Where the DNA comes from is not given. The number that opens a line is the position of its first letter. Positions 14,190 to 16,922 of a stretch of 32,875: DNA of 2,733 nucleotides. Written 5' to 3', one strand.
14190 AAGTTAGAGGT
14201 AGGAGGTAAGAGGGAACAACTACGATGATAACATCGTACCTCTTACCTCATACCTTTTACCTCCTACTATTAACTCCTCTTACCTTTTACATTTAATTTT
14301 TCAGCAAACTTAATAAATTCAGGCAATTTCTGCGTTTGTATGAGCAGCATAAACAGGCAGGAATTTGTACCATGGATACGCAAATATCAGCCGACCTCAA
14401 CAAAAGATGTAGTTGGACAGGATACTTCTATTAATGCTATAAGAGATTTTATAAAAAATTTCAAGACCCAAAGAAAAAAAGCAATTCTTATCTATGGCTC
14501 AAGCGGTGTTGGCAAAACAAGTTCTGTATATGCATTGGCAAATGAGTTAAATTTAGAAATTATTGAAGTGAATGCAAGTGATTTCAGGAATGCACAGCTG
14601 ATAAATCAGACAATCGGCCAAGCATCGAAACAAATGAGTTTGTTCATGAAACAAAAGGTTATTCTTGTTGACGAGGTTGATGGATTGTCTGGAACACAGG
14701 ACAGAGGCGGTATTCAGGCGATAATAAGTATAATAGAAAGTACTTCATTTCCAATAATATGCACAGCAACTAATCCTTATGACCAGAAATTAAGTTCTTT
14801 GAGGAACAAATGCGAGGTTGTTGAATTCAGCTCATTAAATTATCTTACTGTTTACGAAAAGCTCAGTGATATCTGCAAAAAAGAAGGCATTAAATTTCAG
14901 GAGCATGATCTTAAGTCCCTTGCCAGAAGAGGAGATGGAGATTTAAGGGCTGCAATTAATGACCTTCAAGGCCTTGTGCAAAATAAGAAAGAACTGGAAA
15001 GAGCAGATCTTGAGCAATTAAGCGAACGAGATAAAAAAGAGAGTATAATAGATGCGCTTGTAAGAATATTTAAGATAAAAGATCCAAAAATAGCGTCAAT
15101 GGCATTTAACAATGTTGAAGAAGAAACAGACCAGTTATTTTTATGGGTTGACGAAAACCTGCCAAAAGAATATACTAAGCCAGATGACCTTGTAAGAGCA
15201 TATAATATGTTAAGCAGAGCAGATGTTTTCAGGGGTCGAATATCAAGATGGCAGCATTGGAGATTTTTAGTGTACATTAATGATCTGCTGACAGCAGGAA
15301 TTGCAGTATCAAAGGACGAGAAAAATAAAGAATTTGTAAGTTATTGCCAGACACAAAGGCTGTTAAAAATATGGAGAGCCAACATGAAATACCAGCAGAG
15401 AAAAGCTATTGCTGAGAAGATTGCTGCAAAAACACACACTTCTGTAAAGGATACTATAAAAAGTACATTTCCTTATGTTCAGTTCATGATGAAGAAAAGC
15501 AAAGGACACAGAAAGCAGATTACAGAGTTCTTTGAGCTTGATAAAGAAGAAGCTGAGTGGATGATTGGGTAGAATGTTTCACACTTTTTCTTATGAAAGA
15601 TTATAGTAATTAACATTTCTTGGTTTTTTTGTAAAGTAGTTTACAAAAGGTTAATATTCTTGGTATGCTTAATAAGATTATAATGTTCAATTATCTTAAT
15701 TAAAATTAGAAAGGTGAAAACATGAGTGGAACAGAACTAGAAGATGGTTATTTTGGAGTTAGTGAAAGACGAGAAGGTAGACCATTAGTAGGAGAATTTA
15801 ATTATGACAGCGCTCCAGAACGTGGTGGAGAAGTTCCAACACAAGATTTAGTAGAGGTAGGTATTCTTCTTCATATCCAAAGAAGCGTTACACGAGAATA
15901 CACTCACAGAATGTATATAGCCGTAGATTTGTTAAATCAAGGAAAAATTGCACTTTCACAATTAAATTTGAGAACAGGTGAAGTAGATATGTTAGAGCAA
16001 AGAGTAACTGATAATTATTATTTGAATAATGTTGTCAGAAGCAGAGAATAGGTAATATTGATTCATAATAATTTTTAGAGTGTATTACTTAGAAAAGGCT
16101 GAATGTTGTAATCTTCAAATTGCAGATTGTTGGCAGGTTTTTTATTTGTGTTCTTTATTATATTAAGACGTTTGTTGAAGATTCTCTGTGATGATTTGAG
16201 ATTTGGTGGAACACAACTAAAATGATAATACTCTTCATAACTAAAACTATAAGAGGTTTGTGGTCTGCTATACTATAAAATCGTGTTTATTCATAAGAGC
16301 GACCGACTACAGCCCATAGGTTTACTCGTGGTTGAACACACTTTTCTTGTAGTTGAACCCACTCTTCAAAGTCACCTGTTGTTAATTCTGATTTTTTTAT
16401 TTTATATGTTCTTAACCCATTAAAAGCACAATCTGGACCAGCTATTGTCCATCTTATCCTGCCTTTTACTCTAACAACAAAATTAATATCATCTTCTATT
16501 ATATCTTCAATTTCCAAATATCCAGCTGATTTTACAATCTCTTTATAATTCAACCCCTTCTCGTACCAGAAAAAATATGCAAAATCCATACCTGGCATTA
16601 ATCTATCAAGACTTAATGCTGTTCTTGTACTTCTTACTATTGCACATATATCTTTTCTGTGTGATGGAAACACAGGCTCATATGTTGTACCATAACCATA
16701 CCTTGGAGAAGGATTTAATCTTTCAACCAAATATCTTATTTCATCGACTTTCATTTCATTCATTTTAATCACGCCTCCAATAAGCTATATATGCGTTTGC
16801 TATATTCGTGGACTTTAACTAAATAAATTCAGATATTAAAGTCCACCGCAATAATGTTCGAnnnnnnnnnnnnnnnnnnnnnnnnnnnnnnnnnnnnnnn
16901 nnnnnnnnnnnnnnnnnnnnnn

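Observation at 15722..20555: Candidate novel accessory module: DapF-fold epimerase operon with two orphans, bracketed by paralogous unknown genes and an inverted repeat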

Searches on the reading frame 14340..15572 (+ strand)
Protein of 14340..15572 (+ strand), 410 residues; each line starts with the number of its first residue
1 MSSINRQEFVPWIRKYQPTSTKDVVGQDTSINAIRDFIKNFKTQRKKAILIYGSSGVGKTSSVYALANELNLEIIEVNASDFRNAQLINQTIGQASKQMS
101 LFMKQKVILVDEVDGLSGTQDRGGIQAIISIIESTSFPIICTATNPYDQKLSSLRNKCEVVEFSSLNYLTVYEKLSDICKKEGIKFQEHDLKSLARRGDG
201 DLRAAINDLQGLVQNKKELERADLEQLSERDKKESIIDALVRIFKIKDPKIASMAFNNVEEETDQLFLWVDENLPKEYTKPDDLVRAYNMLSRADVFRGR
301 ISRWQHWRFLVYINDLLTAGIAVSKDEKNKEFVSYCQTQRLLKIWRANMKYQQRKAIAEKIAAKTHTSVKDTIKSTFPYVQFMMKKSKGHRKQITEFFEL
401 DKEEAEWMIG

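Call 3: search_protein_families(library=pfam, proteins=[window:14340-15572:+], max_evalue=1)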
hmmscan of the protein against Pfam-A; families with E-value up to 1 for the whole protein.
window:14340-15572:+ (410 aa): 36 families (the best 25 are shown)
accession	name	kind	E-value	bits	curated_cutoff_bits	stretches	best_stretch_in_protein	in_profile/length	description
PF00004.35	AAA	-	1.5e-16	61.4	21.2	1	49-163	1-128/131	ATPase family associated with various cellular activities (AAA)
PF03215.21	Rad17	-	1.6e-08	35.1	23.8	1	5-104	2-104/186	Rad17 P-loop domain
PF05673.19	DUF815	-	7.3e-08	32.3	23.8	1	8-103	14-113/249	Protein of unknown function (DUF815)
PF21960.2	RCF1-5-like_lid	-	2.2e-07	31.1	27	1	174-210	2-39/43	RCF1/5-like, AAA+ ATPase lid domain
PF13191.12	AAA_16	-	6.8e-07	30.4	32.6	1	24-82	2-63/167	AAA ATPase domain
PF13401.12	AAA_22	-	1.5e-06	29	27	1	45-95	4-57/130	AAA domain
PF00910.28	RNA_helicase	-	3.1e-06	28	21.5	1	49-143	1-86/105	RNA helicase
PF13173.12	AAA_14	-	7.4e-06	26.4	27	1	46-148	2-102/129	AAA domain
PF05496.18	RuvB_N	-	6.7e-05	23.1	27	1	17-117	2-97/159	Holliday junction DNA helicase RuvB P-loop domain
PF25361.1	AAA_lid_RFC1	-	8.3e-05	22.4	34.9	1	173-220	6-53/59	RFC1-like, AAA+ ATPase lid domain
PF01695.23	IstB_IS21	-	0.00045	20.2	24.1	1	43-120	89-169/238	IstB-like ATP binding protein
PF13479.12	AAA_24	-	0.00066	20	27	1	46-115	2-75/195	AAA domain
PF12775.13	AAA_7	-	0.001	19.1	25.8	1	37-91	24-81/181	P-loop containing dynein motor region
PF03193.22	RsgA_GTPase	-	0.0016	18.7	30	1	45-81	105-141/174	RsgA GTPase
PF20720.3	nSTAND3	-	0.0022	18.1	27.2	1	44-115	15-76/155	Novel STAND NTPase 3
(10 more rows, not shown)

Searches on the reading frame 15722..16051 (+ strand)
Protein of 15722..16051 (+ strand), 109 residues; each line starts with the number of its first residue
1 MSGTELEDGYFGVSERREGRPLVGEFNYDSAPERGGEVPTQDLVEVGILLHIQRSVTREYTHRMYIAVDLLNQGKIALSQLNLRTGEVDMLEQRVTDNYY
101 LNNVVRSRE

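Call 3: search_protein_families(library=pfam, proteins=[window:15722-16051:+], max_evalue=1)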
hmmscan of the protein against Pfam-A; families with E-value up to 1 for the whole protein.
window:15722-16051:+ (109 aa): 1 family
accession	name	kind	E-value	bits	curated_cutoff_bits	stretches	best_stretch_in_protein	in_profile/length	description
PF18755.6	RAMA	-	0.028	14.8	35.2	1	33-78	14-58/107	Restriction Enzyme Adenine Methylase Associated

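Call 12: search_protein_families(library=ncbifam, proteins=[window:15722-16051:+], max_evalue=1)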
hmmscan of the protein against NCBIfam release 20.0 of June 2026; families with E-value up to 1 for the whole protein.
window:15722-16051:+ (109 aa): 0 families

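Call 16: search_protein_families(library=phrogs, proteins=[window:15722-16051:+], max_evalue=0.1)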
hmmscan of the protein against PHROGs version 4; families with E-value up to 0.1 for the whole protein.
window:15722-16051:+ (109 aa): 0 families

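Call 17: search_protein_families(library=padloc, proteins=[window:15722-16051:+], max_evalue=0.1)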
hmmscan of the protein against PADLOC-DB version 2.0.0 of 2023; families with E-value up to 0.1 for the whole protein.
window:15722-16051:+ (109 aa): 0 families

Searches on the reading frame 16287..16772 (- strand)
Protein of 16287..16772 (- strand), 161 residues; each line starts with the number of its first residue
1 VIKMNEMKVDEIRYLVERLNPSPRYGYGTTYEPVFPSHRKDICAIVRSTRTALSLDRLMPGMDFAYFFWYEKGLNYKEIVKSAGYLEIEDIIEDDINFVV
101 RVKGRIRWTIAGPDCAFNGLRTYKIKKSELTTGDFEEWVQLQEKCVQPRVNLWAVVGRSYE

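Call 3: search_protein_families(library=pfam, proteins=[window:16287-16772:-], max_evalue=1)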
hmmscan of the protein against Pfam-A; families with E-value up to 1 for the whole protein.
window:16287-16772:- (161 aa): 0 families

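Call 12: search_protein_families(library=ncbifam, proteins=[window:16287-16772:-], max_evalue=1)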
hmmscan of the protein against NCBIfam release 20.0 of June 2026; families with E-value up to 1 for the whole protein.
window:16287-16772:- (161 aa): 0 families

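Call 16: search_protein_families(library=phrogs, proteins=[window:16287-16772:-], max_evalue=0.1)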
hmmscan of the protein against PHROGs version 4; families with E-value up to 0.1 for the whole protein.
window:16287-16772:- (161 aa): 0 families

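Call 17: search_protein_families(library=padloc, proteins=[window:16287-16772:-], max_evalue=0.1)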
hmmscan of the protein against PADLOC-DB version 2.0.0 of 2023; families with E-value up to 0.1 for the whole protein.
window:16287-16772:- (161 aa): 0 families

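Call 55: search_solved_structures(query=A2, max_evalue=10)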
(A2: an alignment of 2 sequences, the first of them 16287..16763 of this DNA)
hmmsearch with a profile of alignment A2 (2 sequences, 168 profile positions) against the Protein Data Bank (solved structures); distinct sequences matched with E-value up to 10: 0.

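Call 73: find_related_loci(query=A2, collection=viral_contigs, flank=5000)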
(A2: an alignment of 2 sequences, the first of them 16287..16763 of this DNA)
Query A2 (158 aa) in viral_contigs; peptide patterns used: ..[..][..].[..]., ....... (x = any residue, [..] = any of these).
275 stretches matched a pattern, but none encodes a relative of the query by tblastn (E <= 1e-3).
